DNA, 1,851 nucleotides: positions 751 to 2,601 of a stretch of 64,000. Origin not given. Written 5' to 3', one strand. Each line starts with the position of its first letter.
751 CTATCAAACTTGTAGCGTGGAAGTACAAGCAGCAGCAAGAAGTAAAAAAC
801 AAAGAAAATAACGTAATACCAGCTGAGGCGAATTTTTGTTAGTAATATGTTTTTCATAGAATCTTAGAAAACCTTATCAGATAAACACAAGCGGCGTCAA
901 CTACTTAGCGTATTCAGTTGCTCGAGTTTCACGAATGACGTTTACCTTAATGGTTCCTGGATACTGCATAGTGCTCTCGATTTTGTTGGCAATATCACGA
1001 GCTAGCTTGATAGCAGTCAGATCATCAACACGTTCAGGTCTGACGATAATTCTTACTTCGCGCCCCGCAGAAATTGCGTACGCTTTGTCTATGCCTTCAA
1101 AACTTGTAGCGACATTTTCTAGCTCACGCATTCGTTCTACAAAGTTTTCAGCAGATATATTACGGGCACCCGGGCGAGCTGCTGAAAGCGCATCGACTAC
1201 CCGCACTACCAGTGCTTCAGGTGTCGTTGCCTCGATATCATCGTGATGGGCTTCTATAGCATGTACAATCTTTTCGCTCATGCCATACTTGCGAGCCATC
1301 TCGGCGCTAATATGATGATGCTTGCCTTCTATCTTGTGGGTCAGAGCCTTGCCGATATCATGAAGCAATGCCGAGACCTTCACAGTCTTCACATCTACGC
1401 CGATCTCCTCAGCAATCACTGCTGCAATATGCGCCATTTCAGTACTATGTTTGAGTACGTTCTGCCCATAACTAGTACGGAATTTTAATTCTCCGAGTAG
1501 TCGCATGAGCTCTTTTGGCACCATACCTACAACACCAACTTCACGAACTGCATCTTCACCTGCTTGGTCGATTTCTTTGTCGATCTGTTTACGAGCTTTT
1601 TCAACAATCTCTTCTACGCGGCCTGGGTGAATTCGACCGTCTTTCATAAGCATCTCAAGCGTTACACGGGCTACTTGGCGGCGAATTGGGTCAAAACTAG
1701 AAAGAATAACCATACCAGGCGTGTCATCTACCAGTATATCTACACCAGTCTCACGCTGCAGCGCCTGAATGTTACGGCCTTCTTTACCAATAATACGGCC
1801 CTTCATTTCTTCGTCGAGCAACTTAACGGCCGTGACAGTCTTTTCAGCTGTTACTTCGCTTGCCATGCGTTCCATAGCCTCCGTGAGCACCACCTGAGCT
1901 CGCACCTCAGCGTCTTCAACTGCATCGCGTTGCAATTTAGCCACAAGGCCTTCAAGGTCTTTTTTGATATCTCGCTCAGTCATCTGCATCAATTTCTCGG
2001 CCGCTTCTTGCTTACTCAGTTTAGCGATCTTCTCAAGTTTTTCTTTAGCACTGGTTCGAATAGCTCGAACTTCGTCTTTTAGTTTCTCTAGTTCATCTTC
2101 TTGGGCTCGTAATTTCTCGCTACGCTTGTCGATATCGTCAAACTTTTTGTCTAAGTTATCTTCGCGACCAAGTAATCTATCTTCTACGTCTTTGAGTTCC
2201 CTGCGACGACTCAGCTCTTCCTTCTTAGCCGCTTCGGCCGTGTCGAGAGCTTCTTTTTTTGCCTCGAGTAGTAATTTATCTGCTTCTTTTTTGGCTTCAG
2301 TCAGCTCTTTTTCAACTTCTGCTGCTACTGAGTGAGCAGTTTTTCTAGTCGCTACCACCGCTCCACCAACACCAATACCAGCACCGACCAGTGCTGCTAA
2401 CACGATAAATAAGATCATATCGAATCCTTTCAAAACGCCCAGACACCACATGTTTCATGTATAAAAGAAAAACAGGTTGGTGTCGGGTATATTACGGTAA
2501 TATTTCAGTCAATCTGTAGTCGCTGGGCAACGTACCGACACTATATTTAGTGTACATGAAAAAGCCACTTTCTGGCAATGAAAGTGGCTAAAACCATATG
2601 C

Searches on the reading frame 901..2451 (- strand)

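Call 84: search_protein_families(library=pfam, proteins=[window:901-2451:-], max_evalue=0.00001)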
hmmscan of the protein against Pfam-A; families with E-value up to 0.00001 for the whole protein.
window:901-2451:- (516 aa): 3 families
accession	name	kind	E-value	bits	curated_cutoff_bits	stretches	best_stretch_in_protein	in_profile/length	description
PF12072.13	RNase_Y_N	-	5.7e-25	88.4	32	1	12-199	2-200/201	RNase Y N-terminal region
PF01966.28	HD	-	2.9e-18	66.7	22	1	332-424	1-115/116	HD domain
PF00013.35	KH_1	-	2.5e-07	30.8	21.5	1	212-254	6-53/66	KH domain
